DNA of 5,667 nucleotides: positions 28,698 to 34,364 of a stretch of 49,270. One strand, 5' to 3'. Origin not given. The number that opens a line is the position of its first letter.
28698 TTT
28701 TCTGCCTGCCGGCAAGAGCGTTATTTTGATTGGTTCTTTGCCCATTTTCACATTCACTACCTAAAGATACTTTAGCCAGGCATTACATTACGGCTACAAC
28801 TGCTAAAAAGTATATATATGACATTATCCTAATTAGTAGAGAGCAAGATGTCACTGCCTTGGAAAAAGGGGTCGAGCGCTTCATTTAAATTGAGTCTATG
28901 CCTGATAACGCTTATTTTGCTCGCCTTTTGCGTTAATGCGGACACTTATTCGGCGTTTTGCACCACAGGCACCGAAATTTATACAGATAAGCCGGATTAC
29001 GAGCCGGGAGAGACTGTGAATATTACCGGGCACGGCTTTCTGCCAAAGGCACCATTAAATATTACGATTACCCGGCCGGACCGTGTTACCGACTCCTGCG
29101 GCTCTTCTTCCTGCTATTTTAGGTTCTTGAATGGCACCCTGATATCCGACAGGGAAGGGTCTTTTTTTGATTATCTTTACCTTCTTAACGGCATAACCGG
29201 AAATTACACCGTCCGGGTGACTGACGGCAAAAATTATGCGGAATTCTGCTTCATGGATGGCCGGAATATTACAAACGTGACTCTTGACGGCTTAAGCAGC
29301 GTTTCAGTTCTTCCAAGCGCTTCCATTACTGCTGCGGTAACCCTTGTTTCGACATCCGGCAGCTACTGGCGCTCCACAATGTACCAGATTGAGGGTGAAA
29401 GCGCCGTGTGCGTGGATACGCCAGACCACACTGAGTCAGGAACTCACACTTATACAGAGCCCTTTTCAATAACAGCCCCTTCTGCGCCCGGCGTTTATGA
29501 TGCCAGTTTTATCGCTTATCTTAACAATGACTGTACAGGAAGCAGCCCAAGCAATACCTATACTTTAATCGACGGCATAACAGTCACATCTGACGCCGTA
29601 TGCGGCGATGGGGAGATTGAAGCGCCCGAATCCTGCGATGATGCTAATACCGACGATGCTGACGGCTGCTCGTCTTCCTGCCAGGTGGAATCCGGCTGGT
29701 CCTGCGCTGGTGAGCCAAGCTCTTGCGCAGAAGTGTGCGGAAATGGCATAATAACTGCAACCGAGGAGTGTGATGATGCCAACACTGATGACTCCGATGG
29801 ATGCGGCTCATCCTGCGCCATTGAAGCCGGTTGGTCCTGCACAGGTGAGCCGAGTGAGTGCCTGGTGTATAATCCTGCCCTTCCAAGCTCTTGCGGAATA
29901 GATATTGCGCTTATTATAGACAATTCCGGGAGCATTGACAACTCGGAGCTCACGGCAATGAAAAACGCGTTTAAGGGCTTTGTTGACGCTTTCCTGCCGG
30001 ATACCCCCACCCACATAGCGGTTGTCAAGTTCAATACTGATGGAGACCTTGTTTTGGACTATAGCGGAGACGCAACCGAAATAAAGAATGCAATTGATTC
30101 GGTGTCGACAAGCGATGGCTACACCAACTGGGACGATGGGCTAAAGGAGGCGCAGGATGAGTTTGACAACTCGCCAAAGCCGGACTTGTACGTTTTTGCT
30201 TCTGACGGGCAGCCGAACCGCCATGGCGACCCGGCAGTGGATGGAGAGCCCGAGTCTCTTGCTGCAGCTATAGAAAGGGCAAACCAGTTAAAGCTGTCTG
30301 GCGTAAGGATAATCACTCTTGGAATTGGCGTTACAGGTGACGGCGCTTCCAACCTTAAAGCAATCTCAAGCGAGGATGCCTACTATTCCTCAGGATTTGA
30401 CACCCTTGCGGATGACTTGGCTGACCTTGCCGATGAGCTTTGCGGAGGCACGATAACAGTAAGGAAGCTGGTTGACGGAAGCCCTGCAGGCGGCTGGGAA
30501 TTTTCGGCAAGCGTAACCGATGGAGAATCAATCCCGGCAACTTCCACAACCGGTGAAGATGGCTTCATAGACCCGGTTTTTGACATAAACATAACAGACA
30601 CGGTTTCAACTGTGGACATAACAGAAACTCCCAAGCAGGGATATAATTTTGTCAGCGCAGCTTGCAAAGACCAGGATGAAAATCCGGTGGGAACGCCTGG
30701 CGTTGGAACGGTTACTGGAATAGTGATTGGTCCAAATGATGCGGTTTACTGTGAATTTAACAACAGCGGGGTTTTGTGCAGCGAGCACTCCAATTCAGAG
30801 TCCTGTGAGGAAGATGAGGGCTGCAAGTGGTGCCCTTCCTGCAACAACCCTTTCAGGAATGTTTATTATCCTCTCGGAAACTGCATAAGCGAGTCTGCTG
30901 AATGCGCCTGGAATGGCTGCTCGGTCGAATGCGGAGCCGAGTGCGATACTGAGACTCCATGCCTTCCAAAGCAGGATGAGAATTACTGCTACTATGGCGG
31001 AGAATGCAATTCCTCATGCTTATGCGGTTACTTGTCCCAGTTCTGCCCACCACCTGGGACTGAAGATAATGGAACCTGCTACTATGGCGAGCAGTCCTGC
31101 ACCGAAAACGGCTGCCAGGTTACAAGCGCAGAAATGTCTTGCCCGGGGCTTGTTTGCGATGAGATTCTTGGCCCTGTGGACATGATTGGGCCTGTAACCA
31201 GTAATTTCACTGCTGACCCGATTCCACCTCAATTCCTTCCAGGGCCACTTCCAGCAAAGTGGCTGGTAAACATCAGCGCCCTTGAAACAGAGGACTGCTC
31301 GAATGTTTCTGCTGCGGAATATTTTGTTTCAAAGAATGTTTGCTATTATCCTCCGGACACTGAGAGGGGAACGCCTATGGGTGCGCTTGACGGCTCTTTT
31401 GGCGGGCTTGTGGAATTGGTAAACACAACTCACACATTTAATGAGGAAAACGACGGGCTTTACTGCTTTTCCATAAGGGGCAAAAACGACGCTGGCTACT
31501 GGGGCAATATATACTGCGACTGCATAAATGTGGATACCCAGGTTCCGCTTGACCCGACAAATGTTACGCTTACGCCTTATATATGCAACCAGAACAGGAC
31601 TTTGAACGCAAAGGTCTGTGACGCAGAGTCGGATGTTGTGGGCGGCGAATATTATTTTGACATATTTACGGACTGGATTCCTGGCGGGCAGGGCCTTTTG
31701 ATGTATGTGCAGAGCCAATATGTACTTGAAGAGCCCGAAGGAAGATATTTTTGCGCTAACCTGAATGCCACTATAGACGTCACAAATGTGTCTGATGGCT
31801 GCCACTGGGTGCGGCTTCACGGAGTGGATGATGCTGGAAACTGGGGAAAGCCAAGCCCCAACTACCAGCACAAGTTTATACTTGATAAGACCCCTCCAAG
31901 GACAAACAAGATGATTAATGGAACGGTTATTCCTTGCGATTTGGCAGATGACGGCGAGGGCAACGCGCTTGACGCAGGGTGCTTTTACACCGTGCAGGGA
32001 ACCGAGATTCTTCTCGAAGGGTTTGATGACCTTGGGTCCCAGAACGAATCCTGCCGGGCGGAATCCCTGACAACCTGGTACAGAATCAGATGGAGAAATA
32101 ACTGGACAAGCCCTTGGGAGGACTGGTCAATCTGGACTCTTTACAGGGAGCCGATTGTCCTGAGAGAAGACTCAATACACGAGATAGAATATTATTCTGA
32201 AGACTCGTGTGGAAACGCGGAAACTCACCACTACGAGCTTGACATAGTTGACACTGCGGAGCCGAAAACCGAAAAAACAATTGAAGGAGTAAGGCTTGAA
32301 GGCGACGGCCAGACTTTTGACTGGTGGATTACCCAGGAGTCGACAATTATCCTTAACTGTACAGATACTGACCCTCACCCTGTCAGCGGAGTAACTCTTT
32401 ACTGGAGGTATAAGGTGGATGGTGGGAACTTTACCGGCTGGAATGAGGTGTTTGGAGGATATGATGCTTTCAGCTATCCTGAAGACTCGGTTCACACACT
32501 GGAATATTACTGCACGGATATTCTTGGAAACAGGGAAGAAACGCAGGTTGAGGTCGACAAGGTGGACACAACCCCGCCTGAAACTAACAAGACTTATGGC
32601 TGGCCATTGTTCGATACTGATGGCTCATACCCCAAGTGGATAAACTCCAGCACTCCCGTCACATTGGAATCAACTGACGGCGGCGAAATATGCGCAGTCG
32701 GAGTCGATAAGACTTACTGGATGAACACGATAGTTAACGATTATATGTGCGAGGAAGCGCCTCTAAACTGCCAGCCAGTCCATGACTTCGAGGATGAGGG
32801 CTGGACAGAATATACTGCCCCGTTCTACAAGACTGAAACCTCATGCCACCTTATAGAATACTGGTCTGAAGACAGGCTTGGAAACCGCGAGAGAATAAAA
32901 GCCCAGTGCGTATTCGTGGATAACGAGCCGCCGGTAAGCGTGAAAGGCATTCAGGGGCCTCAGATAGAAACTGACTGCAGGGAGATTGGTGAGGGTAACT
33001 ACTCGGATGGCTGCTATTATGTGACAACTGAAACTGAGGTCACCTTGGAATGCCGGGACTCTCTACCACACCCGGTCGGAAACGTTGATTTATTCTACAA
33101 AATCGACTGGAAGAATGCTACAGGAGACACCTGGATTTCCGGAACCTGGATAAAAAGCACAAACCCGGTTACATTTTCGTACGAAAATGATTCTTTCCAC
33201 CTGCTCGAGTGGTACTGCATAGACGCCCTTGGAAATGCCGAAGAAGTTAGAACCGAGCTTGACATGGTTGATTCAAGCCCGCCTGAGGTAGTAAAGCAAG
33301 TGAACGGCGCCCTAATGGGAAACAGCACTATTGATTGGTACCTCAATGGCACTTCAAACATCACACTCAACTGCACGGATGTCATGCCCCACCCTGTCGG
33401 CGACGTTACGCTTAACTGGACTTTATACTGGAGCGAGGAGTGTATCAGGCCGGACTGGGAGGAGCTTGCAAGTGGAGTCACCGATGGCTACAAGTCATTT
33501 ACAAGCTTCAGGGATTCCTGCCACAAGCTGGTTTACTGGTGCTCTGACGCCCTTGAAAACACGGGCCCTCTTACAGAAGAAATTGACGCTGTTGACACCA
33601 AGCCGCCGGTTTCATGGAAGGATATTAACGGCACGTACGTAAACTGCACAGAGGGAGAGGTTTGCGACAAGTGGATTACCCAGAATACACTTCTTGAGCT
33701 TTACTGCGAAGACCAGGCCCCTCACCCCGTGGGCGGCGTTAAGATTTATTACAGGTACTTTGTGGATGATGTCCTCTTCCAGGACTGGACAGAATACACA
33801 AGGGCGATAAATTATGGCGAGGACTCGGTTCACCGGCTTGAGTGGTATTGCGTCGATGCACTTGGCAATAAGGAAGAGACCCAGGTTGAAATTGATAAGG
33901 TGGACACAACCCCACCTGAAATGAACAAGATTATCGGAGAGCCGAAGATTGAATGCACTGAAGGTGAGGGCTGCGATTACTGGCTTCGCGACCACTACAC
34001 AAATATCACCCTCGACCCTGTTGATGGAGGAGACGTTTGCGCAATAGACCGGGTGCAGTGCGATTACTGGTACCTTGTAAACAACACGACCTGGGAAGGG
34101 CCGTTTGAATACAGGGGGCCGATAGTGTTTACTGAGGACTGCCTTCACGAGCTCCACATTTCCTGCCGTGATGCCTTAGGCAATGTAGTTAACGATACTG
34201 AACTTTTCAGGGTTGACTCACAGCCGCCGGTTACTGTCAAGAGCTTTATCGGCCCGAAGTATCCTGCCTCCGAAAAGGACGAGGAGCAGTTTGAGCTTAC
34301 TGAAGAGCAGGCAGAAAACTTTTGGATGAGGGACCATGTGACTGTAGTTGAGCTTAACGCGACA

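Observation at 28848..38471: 3207-aa secreted giant protein combining Myxococcales-type Cys-rich repeats, vWA, about 11 Ig-like tandem repeats, a beta-propeller and MopE-like repeats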

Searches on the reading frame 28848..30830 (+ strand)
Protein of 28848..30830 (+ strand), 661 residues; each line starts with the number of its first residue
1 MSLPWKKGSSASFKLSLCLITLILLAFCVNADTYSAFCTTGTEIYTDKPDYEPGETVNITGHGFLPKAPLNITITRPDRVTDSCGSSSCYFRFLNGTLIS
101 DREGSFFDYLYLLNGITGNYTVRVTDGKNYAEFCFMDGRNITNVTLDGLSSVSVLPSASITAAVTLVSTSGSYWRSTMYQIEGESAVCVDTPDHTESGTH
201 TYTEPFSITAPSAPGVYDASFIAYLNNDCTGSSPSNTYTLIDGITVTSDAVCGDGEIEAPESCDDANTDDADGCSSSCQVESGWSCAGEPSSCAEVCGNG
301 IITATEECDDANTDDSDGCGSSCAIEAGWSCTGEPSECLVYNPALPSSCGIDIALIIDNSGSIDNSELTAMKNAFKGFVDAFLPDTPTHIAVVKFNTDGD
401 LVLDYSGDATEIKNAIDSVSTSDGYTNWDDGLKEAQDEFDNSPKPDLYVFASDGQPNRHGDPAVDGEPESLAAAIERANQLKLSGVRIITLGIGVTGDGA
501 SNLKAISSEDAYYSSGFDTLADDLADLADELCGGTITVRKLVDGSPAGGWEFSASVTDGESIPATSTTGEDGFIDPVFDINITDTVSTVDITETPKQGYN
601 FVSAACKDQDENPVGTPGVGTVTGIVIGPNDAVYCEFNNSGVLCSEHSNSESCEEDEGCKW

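Call 34: find_related_loci(query=A1, collection=genome_contigs, flank=10000)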
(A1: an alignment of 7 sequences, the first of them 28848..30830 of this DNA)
Query A1 (661 aa) in genome_contigs; peptide patterns used: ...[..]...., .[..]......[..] (x = any residue, [..] = any of these).
19 stretches matched a pattern; 5 encode a relative of the query (tblastn E <= 1e-3); 5 distinct loci.
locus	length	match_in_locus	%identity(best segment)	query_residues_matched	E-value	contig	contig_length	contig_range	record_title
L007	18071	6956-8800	57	44-659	0e+0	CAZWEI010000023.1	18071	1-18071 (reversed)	MAG TPA_asm: Candidatus Micrarchaeota archaeon isolate binchicken_co33_516 genome assembly, contig: NODE_3351_length_180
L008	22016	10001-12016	50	8-661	0e+0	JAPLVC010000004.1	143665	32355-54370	MAG: Candidatus Aenigmatarchaeota archaeon isolate LacPavin_0920_SED3_MAG_50_31 LacPavin_0920_SED3_scaffold_380246, whol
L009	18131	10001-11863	53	7-659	1e-180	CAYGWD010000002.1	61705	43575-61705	MAG TPA_asm: uncultured archaeon isolate ERP119294_co1_153 genome assembly, contig: NODE_474_length_61705_cov_13.885661,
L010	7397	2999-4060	46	248-642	3e-71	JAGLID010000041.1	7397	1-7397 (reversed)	MAG: Candidatus Paceibacterota bacterium isolate RS_2_29 ROV157_2.bin.29.fa_41, whole genome shotgun sequence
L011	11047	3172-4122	43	342-639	4e-60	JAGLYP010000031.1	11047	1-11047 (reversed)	MAG: Candidatus Parcubacteria bacterium isolate RS_13_30 ZL320.bin.30.fa_31, whole genome shotgun sequence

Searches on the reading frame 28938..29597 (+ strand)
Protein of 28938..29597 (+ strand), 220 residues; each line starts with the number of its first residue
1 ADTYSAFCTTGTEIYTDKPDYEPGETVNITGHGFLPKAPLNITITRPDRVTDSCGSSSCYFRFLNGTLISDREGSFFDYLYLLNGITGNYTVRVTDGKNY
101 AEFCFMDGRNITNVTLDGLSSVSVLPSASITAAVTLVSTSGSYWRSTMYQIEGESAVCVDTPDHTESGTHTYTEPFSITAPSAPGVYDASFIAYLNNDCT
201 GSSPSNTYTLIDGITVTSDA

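Call 16: search_protein_families(library=pfam, proteins=[window:28938-29597:+], max_evalue=1)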
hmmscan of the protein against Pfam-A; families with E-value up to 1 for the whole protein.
window:28938-29597:+ (220 aa): 1 family
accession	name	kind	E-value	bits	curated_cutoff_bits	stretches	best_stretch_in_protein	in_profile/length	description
PF01835.25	MG2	-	0.0018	19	32.8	1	14-49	4-45/96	MG2 domain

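Call 19: search_solved_structures(query=window:28938-29597:+, max_evalue=1)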
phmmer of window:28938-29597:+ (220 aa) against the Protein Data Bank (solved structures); distinct sequences matched with E-value up to 1: 0.

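Call 68: find_homologous_proteins(query=window:28938-29597:+, max_evalue=0.00001)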
Query window:28938-29597:+ (220 aa): 1 proteins with E <= 0.00001 among 419 candidates.
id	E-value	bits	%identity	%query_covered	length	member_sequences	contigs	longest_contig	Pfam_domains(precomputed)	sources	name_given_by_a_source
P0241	5.5e-18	83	50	49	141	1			-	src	-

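Call 76: search_protein_representatives(protein=window:28938-29597:+)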
Query: 220 residues. Proteins with E-value up to 0.001 (for the whole library): 1029; up to 1e-10: 295; up to 1e-30: 24. The best 150 are listed.
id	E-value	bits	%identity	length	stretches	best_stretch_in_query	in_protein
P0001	1.5e-140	482.0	100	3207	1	1-220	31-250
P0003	5.0e-55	202.5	57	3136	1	11-217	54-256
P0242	1.1e-54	201.5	48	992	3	109-217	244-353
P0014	2.4e-52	193.8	49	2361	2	10-218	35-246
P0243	2.6e-46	174.1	50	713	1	17-219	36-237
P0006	1.7e-43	164.8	47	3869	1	9-220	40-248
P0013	1.7e-40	155.0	55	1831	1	10-217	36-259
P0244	5.2e-40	153.4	50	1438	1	3-219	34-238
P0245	1.0e-39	152.5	49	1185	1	3-217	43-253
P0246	1.7e-38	148.5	51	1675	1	12-219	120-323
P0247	1.8e-38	148.4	52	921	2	108-208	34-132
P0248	4.8e-38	147.0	53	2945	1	16-218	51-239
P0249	9.6e-38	146.0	49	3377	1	11-218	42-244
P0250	7.4e-37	143.2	41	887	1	10-217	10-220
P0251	4.0e-36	140.7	53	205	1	16-169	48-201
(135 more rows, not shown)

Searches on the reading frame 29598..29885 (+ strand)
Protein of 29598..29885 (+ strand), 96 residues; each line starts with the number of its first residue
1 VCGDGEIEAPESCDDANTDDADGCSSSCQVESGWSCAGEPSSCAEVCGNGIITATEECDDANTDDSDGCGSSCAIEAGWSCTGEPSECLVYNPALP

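Call 80: search_protein_families(library=ncbifam, proteins=[window:29598-29885:+], max_evalue=0.01)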
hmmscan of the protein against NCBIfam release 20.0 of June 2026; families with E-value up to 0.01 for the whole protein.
window:29598-29885:+ (96 aa): 1 family
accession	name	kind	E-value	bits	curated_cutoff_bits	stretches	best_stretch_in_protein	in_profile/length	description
TIGR02232.1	myxo_disulf_rpt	repeat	2e-26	91.5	20.8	2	45-81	2-38/38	cysteine-rich acidic repeat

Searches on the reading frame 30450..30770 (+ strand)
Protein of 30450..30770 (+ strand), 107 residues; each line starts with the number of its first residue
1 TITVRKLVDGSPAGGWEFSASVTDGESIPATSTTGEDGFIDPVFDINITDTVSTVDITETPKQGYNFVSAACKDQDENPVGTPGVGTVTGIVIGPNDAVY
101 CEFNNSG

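Call 16: search_protein_families(library=pfam, proteins=[window:30450-30770:+], max_evalue=1)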
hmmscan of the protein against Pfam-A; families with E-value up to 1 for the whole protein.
window:30450-30770:+ (107 aa): 1 family
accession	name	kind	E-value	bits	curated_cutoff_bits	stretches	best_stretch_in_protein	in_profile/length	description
PF24514.1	SpaA_4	-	2.6e-07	31.9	27.3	1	2-106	1-106/107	Prealbumin-like fold domain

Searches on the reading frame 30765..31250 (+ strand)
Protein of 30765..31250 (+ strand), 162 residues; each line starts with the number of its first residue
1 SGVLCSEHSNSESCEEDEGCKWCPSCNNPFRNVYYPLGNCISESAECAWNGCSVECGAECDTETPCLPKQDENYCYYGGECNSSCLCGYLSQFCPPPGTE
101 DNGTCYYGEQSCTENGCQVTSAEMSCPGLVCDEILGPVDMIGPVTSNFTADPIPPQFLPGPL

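Call 16: search_protein_families(library=pfam, proteins=[window:30765-31250:+], max_evalue=1)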
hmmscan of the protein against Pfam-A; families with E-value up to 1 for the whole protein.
window:30765-31250:+ (162 aa): 0 families

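Call 80: search_protein_families(library=ncbifam, proteins=[window:30774-31172:+], max_evalue=0.01)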
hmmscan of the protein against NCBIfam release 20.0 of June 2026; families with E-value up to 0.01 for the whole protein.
window:30774-31172:+ (133 aa): 0 families

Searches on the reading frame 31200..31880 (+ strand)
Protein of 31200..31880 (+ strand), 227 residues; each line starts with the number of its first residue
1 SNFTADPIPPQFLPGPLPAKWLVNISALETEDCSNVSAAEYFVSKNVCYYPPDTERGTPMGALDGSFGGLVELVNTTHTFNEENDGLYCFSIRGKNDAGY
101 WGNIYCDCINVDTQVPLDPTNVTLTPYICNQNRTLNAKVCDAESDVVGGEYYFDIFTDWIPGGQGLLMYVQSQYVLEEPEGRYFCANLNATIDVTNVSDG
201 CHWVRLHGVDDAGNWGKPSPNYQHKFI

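Call 16: search_protein_families(library=pfam, proteins=[window:31200-31880:+], max_evalue=1)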
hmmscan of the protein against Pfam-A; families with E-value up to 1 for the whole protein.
window:31200-31880:+ (227 aa): 0 families

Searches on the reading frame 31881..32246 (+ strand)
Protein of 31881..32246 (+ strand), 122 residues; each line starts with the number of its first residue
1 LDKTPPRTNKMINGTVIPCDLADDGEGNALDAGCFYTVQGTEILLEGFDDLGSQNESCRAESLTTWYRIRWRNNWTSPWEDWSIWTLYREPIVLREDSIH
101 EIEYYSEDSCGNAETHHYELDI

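Call 79: search_protein_families(library=ncbifam, proteins=[window:31881-32246:+], max_evalue=0.01)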
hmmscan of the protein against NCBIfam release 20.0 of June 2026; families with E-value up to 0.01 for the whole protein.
window:31881-32246:+ (122 aa): 1 family
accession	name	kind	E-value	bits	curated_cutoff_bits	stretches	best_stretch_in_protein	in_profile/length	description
NF047446.1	barrel_OmpL47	domain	2.3e-05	24.7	40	1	85-115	30-60/68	OmpL47-type beta-barrel domain-containing protein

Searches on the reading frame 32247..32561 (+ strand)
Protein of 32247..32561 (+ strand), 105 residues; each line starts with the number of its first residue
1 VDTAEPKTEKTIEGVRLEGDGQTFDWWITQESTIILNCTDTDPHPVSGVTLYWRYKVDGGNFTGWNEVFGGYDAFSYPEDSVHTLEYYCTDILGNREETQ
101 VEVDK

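Call 79: search_protein_families(library=ncbifam, proteins=[window:32247-32561:+], max_evalue=0.01)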
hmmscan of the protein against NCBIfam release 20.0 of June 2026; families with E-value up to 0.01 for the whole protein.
window:32247-32561:+ (105 aa): 1 family
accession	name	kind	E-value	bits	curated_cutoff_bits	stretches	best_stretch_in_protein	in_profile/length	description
NF047446.1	barrel_OmpL47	domain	3.1e-05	24.3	40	1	39-100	10-62/68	OmpL47-type beta-barrel domain-containing protein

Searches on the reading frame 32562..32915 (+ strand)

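Call 79: search_protein_families(library=ncbifam, proteins=[window:32562-32915:+], max_evalue=0.01)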
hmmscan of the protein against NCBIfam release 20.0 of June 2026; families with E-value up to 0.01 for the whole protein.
window:32562-32915:+ (118 aa): 1 family
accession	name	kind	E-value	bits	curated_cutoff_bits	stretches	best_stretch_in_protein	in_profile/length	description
NF047446.1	barrel_OmpL47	domain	5.4e-07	30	40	1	78-113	27-62/68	OmpL47-type beta-barrel domain-containing protein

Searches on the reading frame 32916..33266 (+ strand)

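Call 79: search_protein_families(library=ncbifam, proteins=[window:32916-33266:+], max_evalue=0.01)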
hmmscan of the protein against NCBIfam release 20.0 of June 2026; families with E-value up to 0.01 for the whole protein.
window:32916-33266:+ (117 aa): 1 family
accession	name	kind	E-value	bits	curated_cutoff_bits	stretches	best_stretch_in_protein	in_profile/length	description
NF047446.1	barrel_OmpL47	domain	0.0011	19.4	40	1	76-113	28-63/68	OmpL47-type beta-barrel domain-containing protein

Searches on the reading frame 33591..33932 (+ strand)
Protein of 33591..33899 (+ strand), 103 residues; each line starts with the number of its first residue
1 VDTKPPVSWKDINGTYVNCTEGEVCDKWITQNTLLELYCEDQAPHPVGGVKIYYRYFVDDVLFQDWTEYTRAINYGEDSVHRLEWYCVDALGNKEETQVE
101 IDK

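Call 46: predict_structure(alignment_id=A2)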
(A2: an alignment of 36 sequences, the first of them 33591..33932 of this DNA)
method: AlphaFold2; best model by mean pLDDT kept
length: 114 residues; sequences in the alignment: 36
mean_pLDDT: 92.2   pTM: 0.83
mean pLDDT of the five models: 92.2, 92.0, 91.9, 90.7, 90.7
residues with pLDDT >= 90: 95; 70-90: 12; 50-70: 4; < 50: 3
segments of 3 or more residues with pLDDT < 50: 112-114
pLDDT, mean of each block of 10 residues (from residue 1): 93 94 92 97 90 98 98 95 98 97 80 47
secondary structure, 60 per line:
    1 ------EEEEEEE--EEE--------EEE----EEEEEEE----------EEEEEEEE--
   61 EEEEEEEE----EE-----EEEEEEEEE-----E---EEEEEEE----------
elements in order: E7-13 E16-18 E27-29 E34-40 E51-58 E61-68 E80-88 E98-104

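Call 79: search_protein_families(library=ncbifam, proteins=[window:33591-33899:+], max_evalue=0.01)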
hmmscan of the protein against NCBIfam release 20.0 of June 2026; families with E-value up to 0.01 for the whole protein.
window:33591-33899:+ (103 aa): 1 family
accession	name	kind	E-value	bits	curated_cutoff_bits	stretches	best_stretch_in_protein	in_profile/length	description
NF047446.1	barrel_OmpL47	domain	3e-06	27.6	40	1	56-98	23-62/68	OmpL47-type beta-barrel domain-containing protein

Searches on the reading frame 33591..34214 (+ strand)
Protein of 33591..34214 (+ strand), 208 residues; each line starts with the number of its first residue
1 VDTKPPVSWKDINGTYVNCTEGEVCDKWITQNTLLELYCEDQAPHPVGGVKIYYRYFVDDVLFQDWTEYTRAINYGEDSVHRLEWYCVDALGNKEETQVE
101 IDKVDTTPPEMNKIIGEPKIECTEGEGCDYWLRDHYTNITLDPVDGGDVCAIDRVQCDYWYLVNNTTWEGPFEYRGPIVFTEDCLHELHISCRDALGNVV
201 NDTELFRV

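Call 16: search_protein_families(library=pfam, proteins=[window:33591-34214:+], max_evalue=1)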
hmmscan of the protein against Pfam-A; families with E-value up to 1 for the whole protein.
window:33591-34214:+ (208 aa): 1 family
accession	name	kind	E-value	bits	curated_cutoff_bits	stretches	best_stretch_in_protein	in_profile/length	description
PF20056.4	DUF6455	-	0.038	14.5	23.7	0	121-137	48-64/85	Family of unknown function (DUF6455)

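Call 17: search_solved_structures(query=window:33591-34214:+, max_evalue=1)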
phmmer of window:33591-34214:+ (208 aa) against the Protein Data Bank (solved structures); distinct sequences matched with E-value up to 1: 0.
